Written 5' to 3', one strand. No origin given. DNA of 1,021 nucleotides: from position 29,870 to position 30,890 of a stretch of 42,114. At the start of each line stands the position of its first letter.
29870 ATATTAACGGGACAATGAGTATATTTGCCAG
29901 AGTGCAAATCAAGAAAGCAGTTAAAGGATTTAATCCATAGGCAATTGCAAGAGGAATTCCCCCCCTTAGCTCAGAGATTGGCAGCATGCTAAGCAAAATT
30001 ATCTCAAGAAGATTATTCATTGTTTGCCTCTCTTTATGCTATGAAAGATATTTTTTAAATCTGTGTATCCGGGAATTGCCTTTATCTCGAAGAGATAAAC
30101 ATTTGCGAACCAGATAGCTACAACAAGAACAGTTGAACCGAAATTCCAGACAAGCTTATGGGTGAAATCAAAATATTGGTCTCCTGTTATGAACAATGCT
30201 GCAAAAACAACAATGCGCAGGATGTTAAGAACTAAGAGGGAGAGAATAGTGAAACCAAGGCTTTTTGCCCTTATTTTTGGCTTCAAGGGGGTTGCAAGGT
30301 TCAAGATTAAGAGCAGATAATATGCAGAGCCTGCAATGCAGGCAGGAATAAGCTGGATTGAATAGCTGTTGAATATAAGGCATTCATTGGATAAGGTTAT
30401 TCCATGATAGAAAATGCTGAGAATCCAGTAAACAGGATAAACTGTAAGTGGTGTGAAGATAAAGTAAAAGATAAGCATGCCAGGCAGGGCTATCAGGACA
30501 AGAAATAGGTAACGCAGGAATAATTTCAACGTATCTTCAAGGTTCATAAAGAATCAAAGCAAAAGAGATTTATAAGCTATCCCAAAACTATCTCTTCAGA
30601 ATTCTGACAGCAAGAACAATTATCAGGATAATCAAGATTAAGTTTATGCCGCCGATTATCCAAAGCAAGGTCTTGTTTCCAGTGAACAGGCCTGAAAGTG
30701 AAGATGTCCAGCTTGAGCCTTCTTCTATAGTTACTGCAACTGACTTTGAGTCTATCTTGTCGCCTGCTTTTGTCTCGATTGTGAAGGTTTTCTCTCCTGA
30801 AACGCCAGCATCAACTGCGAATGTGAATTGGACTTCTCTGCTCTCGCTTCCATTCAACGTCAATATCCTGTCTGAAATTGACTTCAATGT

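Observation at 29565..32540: Minimal archaeosortase-like enzyme in one operon with a large glycoprotein that carries a non-canonical C-terminal sorting signal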

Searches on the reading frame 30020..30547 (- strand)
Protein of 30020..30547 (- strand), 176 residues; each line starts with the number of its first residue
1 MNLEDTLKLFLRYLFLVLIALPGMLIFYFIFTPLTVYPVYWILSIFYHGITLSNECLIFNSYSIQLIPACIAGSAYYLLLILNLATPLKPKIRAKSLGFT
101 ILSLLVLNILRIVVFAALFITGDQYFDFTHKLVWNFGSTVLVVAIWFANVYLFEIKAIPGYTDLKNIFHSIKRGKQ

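Call 3: search_protein_families(library=ncbifam, proteins=[window:30020-30547:-], max_evalue=1)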
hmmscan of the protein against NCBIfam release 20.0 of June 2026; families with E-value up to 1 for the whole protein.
window:30020-30547:- (176 aa): 8 families
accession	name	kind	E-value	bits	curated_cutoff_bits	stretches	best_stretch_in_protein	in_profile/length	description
NF033505.2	paceosortase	exception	1.6e-61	207.3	80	1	7-171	2-166/167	pacearchaeosortase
TIGR04178.1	exo_archaeo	signature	1.5e-06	28.4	23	1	66-148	3-91/97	exosortase/archaeosortase family protein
NF045528.1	heimosortase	equivalog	2.6e-05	24.3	130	1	64-153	86-175/199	heimdallarchaeosortase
NF046081.1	exosort_XrtX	exception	0.0006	19.7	170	1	57-150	66-159/168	exosortase X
TIGR04177.1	exosort_XrtH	exception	0.00073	19.6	86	1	59-149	61-151/158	exosortase H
NF046083.1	exosort_XrtY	exception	0.0015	18.4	160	1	37-145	55-159/168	exosortase Y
TIGR04124.1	archaeo_artE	exception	0.0022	18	95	1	9-144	8-142/153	archaeosortase family protein ArtE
NF012138.0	exosort_XrtR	exception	0.0034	17.6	150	1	69-145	71-145/160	exosortase R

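Call 4: search_protein_families(library=pfam, proteins=[window:30020-30547:-], max_evalue=1)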
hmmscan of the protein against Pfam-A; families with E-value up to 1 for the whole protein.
window:30020-30547:- (176 aa): 0 families

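Call 7: find_homologous_proteins(query=window:30020-30547:-)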
Query window:30020-30547:- (176 aa): 1293 proteins with E <= 0.001 among 1485 candidates; the best 120 are listed.
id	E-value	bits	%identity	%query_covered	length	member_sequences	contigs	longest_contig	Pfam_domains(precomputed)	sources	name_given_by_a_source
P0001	7.5e-97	341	91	100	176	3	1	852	-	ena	-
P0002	2.7e-93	329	90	100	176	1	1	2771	-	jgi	jgi:exosortase/archaeosortase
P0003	1.7e-89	317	84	100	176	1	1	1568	-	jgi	jgi:exosortase/archaeosortase family protein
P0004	5.5e-65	237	64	99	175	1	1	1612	-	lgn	-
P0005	1.1e-64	236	63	100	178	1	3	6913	-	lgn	-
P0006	5.2e-59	217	59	100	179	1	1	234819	-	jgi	jgi:hypothetical protein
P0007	5.6e-59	217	62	98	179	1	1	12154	-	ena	-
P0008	6.9e-59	217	59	100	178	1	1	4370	-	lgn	-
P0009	1.7e-58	216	59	100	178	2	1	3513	-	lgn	-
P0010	4.9e-58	214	59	100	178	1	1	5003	-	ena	-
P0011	1.6e-57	212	60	98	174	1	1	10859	-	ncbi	ncbi:MAG: pacearchaeosortase [Candidatus Pacearchaeota archaeon]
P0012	8.2e-57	210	58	100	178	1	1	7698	-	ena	-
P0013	1.6e-56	209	60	100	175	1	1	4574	-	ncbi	-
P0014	2.1e-56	209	58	100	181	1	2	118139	-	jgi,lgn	jgi:exosortase/archaeosortase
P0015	2.6e-56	209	58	100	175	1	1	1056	-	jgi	jgi:exosortase/archaeosortase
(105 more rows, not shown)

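Call 9: find_related_loci(query=window:30020-30547:-, collection=genome_contigs, flank=6000)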
Query window:30020-30547:- (176 aa) in genome_contigs; peptide patterns used: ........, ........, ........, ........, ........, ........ (x = any residue, [..] = any of these).
353 stretches matched a pattern; 158 encode a relative of the query (tblastn E <= 1e-3); the best 80 are kept; 80 distinct loci.
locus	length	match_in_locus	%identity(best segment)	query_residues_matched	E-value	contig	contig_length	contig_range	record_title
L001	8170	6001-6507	60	1-170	2e-61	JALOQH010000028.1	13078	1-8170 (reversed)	MAG: archaeon isolate Prado150 scaffold_20304, whole genome shotgun sequence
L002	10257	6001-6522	55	1-172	2e-55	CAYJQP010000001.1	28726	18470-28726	MAG TPA_asm: Candidatus Woesearchaeota archaeon isolate ERP125453_co1_261 genome assembly, contig: NODE_1397_length_2872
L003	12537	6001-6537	53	1-176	2e-54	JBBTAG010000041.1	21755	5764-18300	MAG: Nanoarchaeota archaeon isolate H41-bin129_1 H41_bin129_1_000000000041, whole genome shotgun sequence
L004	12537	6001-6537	53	1-176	1e-53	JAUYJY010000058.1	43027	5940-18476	MAG: Candidatus Pacearchaeota archaeon isolate C24_metabat.bin.171 C24_k141_1099188, whole genome shotgun sequence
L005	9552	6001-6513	51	1-173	2e-52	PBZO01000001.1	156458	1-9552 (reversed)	MAG: Candidatus Pacearchaeota archaeon isolate NP1466 45718, whole genome shotgun sequence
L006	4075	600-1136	50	1-175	1e-51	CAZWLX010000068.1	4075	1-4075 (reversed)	MAG TPA_asm: Candidatus Woesearchaeota archaeon isolate binchicken_co38_343 genome assembly, contig: NODE_45906_length_4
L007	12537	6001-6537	51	1-176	4e-50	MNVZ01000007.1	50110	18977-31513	MAG: Candidatus Pacearchaeota archaeon CG1_02_39_14 cg1_0.2_scaffold_331_c, whole genome shotgun sequence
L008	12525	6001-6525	50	2-175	2e-49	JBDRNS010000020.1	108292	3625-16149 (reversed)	MAG: archaeon isolate MEGAHIT-group-1.908 k141_13179127, whole genome shotgun sequence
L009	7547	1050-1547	54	4-169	2e-49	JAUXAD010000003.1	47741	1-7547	MAG: archaeon isolate CSMAG_2753 CSMAG_2753_k141_289449_length_47741_cov_15.0552, whole genome shotgun sequence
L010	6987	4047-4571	50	4-176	2e-49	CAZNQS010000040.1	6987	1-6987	MAG TPA_asm: Candidatus Woesearchaeota archaeon isolate SRP178908_co1_140 genome assembly, contig: NODE_9034_length_6987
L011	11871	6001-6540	48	3-176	4e-49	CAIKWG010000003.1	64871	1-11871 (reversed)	uncultured archaeon isolate MJ-time_bin-4269 genome assembly, contig: bin-4269:03/56, whole genome shotgun sequence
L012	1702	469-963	53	2-165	2e-50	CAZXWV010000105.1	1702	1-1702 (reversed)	MAG TPA_asm: Candidatus Woesearchaeota archaeon isolate SRP050083_co2_138 genome assembly, contig: NODE_85765_length_170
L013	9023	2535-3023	53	8-169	9e-49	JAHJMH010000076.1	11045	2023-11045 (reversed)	MAG: Nanoarchaeota archaeon isolate Old_saline.mb.30 Old_saline.mb.30_k141_1170331, whole genome shotgun sequence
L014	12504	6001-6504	53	12-176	7e-49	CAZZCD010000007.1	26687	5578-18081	MAG TPA_asm: Candidatus Woesearchaeota archaeon isolate SRP068000_co1_158 genome assembly, contig: NODE_2135_length_2668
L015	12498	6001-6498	54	12-173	5e-49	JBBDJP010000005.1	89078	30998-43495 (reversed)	MAG: Candidatus Pacearchaeota archaeon isolate LejiaA_31_70 Lejia_A_462_length_89078_cov_40, whole genome shotgun sequen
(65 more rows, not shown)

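Call 26: search_solved_structures(query=A1, max_evalue=1)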
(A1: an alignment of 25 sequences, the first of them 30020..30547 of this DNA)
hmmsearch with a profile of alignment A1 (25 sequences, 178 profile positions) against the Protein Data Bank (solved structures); distinct sequences matched with E-value up to 1: 0.

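Call 46: predict_structure(alignment_id=A1)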
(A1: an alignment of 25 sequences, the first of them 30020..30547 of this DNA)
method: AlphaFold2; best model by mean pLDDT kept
length: 176 residues; sequences in the alignment: 25
mean_pLDDT: 79.3   pTM: 0.69
mean pLDDT of the five models: 79.3, 78.3, 77.7, 77.1, 76.1
residues with pLDDT >= 90: 16; 70-90: 132; 50-70: 27; < 50: 1
segments of 3 or more residues with pLDDT < 50: none
pLDDT, mean of each block of 10 residues (from residue 1): 76 72 77 90 88 84 82 74 80 89 90 88 80 78 85 70 60 57
secondary structure, 60 per line:
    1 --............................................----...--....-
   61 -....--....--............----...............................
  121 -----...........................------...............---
elements in order: H3-46 E51-53 E56-59 E62-65 H68-71 H74-85 H90-120 H126-152 H159-173

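Call 48: fold_search(model_id=the predicted structure, library=pdb)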
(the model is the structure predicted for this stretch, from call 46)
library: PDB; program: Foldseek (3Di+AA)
matches with E <= 10: 27; with E <= 0.001: 0
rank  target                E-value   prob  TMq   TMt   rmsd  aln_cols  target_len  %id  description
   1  6bar                  8.7e-01  0.06  0.16  0.12  18.0       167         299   18  Crystal structure of Thermus thermophilus Rod shape determining protein RodA (Q5SIX3_THET8) (released 2018-03-28)
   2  6bas                  1.2e+00  0.05  0.15  0.11  17.7       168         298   18  Crystal structure of Thermus thermophilus Rod shape determining protein RodA D255A mutant (Q5SIX3_THET8) (released 2018-03-28)
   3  6pl5_A                2.2e+00  0.04  0.16  0.10  20.2       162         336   22  Structural coordination of polymerization and crosslinking by a peptidoglycan synthase complex (released 2020-03-18)
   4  6pl6_A                2.2e+00  0.03  0.16  0.10  20.4       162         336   22  Structural coordination of polymerization and crosslinking by a peptidoglycan synthase complex (released 2020-03-18)
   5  3ug9                  2.9e+00  0.06  0.23  0.17  15.4       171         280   17  Crystal Structure of the Closed State of Channelrhodopsin (released 2012-01-25)
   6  5jm8_C                3.4e+00  0.06  0.12  0.05   9.5        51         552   16  The structure of ATP-bound aerobactin synthetase IucA from a hypervirulent pathotype of Klebsiella pneumoniae (released 2016-06-15)
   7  5u51_B                3.8e+00  0.03  0.19  0.17  18.4       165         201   15  Structure of Francisella tularensis heterodimeric SspA (MglA-SspA) in complex with ppGpp (released 2017-08-16)
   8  3ze3_D                4.3e+00  0.23  0.31  0.46   5.1        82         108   10  Crystal structure of the integral membrane diacylglycerol kinase - delta7 (released 2013-05-22)
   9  5jm8_D                4.3e+00  0.06  0.14  0.05   9.8        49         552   14  The structure of ATP-bound aerobactin synthetase IucA from a hypervirulent pathotype of Klebsiella pneumoniae (released 2016-06-15)
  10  7rcp_A                5.3e+00  0.02  0.16  0.08  23.4       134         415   12  GltPh mutant (S279E/D405N) in complex with aspartate and sodium ions (released 2022-04-20)
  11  5dwk_C                5.7e+00  0.18  0.31  0.47   5.1        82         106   10  Diacylglycerol Kinase solved by multi crystal multi orientation native SAD (released 2016-03-23)
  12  3ze5_C                5.7e+00  0.16  0.31  0.47   5.3        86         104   10  Crystal structure of the integral membrane diacylglycerol kinase - delta4 (released 2013-05-22)
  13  4b4a                  5.7e+00  0.08  0.36  0.30   7.8       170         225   14  Structure of the TatC core of the twin arginine protein translocation system (released 2012-12-05)
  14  5jm8_F                5.7e+00  0.05  0.14  0.05  10.0        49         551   14  The structure of ATP-bound aerobactin synthetase IucA from a hypervirulent pathotype of Klebsiella pneumoniae (released 2016-06-15)
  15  9go1                  6.0e+00  0.03  0.22  0.16  16.1       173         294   12  C1C2 Channelrhodopsin - SMX Dark structure (released 2025-01-29)
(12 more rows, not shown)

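Call 55: find_encoding_contigs(protein=P0005, flank=4000, max_places=2)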
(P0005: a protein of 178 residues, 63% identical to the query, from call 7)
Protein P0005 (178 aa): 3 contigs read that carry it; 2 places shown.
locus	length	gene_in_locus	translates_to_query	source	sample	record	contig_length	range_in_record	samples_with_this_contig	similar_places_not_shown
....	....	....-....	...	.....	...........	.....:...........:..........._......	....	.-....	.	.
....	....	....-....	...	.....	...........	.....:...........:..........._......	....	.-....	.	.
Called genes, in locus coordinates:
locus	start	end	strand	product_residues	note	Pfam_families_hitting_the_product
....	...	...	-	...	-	-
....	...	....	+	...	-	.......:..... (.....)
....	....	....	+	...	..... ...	-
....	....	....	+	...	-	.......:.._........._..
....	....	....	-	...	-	-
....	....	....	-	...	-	-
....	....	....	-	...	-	?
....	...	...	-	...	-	-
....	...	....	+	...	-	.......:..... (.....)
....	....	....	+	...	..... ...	-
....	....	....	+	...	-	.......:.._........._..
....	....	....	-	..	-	?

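Call 56: find_encoding_contigs(protein=P0007, flank=4000, max_places=2)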
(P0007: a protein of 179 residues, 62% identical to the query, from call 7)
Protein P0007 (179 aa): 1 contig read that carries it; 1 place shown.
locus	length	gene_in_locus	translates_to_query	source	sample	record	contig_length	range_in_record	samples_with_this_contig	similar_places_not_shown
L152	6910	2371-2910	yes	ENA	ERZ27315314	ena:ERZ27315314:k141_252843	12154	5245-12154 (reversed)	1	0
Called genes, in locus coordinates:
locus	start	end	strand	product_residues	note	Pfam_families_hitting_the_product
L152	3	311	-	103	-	?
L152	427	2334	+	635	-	PF07705:CARDB (faint), PF10633:NPCBM_assoc (faint), PF22544:HYDIN_VesB_CFA65-like_Ig (faint)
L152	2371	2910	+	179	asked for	-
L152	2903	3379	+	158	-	PF06695:Sm_multidrug_ex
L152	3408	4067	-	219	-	-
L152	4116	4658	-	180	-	-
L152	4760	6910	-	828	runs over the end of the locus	PF05124:S_layer_C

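Call 57: find_encoding_contigs(protein=P0002, flank=4000, max_places=2)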
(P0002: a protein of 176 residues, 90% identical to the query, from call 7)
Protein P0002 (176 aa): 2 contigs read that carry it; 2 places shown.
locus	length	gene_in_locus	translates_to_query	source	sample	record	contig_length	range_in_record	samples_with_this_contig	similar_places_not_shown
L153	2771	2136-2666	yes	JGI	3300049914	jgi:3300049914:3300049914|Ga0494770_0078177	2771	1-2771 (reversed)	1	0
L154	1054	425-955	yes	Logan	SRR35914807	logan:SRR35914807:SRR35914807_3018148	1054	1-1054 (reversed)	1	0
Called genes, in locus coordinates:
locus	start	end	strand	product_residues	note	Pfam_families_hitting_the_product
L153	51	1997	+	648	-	PF07705:CARDB (faint)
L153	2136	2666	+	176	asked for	-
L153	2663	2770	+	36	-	?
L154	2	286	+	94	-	?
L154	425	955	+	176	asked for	-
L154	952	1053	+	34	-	?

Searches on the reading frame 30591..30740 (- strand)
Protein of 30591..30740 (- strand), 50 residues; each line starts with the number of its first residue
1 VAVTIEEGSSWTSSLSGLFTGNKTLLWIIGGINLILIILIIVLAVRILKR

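Call 24: find_homologous_proteins(query=A2, max_evalue=0.001)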
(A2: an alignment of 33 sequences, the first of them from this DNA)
Query A2 (33 sequences) (50 aa, profile of the alignment): 12 proteins with E <= 0.001 among 3222 candidates.
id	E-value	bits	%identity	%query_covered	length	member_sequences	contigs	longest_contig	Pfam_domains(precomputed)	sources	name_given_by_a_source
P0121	4.2e-19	86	45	66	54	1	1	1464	-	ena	-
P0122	4.5e-18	83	33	66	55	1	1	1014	-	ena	-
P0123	4.2e-16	76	44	50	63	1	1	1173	-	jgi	jgi:hypothetical protein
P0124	1.6e-14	71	32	100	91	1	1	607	-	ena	-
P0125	2.2e-14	71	42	52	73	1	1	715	-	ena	-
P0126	3.3e-14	70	43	60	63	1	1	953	-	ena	-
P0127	7.6e-13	66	60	60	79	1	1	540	-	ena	-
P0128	2.3e-12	64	35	100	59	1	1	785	-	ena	-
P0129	4.0e-12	64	92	100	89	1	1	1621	-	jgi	-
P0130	1.2e-11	62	70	100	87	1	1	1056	-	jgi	jgi:uncharacterized membrane protein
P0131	1.8e-11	62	56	64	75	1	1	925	-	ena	-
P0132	3.2e-8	51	-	-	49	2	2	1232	-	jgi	-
